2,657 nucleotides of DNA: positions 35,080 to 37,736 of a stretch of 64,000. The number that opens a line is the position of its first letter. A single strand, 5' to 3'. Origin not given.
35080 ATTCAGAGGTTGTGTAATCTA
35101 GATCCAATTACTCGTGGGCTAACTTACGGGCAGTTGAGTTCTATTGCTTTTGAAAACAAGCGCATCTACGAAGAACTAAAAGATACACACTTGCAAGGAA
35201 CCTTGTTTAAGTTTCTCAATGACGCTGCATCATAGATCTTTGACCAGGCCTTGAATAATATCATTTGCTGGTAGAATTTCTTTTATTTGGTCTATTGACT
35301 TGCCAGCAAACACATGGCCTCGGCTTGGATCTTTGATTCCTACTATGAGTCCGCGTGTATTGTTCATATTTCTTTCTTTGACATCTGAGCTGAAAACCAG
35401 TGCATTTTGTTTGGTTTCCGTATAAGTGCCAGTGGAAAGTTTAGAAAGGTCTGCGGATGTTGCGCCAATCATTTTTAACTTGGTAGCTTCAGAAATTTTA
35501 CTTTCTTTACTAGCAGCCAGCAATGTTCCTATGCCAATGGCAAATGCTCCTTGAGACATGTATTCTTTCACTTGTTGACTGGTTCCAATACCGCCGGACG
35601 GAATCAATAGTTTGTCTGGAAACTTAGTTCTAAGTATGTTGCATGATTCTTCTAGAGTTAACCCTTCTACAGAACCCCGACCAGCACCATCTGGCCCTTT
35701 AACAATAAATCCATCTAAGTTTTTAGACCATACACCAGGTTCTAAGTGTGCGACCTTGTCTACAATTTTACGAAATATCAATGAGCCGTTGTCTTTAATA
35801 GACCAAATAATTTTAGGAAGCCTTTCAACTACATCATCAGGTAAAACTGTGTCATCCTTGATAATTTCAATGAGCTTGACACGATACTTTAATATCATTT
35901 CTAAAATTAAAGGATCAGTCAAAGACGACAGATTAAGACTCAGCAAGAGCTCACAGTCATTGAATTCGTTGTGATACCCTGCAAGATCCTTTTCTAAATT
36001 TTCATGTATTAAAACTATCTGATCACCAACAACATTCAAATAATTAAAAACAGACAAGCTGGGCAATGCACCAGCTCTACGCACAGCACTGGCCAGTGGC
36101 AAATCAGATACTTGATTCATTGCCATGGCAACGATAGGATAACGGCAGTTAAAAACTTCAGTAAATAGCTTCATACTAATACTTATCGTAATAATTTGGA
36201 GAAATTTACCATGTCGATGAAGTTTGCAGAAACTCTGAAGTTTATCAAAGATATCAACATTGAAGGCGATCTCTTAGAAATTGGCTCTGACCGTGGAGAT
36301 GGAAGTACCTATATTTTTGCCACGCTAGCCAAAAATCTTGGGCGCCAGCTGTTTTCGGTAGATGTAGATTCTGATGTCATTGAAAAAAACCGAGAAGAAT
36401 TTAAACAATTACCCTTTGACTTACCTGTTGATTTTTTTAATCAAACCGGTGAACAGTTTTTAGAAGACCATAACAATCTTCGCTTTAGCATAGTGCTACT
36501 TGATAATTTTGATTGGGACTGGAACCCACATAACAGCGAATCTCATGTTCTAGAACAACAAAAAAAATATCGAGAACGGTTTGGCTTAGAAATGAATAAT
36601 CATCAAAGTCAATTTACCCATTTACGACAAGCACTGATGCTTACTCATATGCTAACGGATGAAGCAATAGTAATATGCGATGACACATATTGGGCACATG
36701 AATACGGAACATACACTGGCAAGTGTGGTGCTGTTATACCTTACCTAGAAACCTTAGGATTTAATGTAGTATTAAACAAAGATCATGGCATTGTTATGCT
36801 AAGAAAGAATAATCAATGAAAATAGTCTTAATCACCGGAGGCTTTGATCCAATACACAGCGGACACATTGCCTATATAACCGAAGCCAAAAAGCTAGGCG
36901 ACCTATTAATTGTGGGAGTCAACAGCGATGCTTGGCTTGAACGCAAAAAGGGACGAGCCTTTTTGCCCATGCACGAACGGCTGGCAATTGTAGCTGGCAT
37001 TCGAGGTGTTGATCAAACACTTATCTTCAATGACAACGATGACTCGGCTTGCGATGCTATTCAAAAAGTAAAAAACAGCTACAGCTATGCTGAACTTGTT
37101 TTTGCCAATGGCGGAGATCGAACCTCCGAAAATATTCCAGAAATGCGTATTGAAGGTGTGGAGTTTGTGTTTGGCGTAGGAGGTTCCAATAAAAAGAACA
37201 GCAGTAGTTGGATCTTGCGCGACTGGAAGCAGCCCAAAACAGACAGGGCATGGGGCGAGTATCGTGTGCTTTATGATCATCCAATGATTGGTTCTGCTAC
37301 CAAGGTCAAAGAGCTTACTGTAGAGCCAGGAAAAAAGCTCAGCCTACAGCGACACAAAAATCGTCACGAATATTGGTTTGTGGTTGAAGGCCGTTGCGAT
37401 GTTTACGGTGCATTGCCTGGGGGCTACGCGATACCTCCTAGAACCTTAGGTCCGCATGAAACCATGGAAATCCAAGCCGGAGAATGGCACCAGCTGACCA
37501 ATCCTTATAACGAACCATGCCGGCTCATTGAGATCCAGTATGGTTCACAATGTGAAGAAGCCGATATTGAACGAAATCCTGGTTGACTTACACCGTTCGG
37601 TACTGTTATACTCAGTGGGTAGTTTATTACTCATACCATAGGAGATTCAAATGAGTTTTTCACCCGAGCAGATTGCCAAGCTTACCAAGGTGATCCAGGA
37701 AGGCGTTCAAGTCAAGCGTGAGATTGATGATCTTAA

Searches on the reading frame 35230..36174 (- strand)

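Call 18: search_protein_families(library=pfam, proteins=[window:35230-36174:-], max_evalue=0.01)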
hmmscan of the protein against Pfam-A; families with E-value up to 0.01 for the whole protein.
window:35230-36174:- (314 aa): 2 families
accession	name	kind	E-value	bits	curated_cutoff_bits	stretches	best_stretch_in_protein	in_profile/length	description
PF03060.21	NMO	-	1.3e-14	54.8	28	1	148-313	152-331/331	Nitronate monooxygenase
PF00478.31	IMPDH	-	0.00021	20.8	25.6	0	187-227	207-247/345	IMP dehydrogenase / GMP reductase domain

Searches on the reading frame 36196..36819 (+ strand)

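Call 18: search_protein_families(library=pfam, proteins=[window:36196-36819:+], max_evalue=0.01)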
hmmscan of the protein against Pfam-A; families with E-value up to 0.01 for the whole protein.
window:36196-36819:+ (207 aa): 1 family
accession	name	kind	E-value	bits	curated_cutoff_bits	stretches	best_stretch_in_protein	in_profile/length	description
PF13578.12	Methyltransf_24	-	0.00081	20.7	26.3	0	27-103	1-75/105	Methyltransferase domain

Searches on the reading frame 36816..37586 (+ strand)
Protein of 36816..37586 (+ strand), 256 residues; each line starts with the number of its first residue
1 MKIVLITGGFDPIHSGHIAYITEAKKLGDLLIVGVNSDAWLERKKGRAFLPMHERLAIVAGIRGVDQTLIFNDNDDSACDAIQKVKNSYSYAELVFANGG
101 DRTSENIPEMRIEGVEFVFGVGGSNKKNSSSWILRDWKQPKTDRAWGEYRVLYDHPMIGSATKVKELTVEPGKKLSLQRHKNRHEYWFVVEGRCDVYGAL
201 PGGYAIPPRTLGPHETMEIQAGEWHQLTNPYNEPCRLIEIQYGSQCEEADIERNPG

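Call 18: search_protein_families(library=pfam, proteins=[window:36816-37586:+], max_evalue=0.01)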
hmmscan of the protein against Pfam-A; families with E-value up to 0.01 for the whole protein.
window:36816-37586:+ (256 aa): 3 families
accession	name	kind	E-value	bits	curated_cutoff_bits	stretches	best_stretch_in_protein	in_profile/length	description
PF01050.24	MannoseP_isomer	-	7.1e-18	65.3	23.6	1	142-253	12-113/116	Mannose-6-phosphate isomerase C-terminal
PF01467.32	CTP_transf_like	-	2.4e-13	50.9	21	1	6-88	2-82/133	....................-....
PF07883.17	Cupin_2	-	3.8e-09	36.6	27.2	1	167-240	3-69/70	Cupin domain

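Call 42: find_related_loci(query=window:36816-37583:+, collection=viral_contigs, flank=9000)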
Query window:36816-37583:+ (256 aa) in viral_contigs; peptide patterns used: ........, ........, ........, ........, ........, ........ (x = any residue, [..] = any of these).
20 stretches matched a pattern; 16 encode a relative of the query (tblastn E <= 1e-3); 16 distinct loci.
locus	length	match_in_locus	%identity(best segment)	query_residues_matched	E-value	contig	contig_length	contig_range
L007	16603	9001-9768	88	1-256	1e-159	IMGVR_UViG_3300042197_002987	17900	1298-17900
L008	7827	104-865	69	1-254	4e-126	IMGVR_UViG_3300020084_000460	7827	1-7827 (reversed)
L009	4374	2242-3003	69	1-254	1e-127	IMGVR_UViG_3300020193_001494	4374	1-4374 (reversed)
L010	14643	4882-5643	69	1-254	8e-126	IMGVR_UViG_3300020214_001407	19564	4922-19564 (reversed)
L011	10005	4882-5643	69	1-254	3e-125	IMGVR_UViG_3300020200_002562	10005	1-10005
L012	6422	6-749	69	7-254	1e-122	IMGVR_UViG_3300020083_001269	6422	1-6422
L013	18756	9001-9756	60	1-253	3e-104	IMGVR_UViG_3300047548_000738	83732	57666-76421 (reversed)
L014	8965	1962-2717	59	1-253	4e-101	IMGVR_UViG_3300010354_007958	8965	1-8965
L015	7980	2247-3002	60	1-253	3e-101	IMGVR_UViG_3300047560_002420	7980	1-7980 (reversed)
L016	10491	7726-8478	58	2-253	4e-96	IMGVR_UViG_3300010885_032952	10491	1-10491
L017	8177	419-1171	58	2-253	4e-96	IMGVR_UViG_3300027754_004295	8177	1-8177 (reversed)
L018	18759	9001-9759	55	1-253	3e-90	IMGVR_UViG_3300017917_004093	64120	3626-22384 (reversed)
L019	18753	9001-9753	54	2-253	9e-87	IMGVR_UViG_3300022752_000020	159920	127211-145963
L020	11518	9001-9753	54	2-253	6e-87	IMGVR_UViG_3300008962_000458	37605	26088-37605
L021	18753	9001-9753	54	2-253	9e-87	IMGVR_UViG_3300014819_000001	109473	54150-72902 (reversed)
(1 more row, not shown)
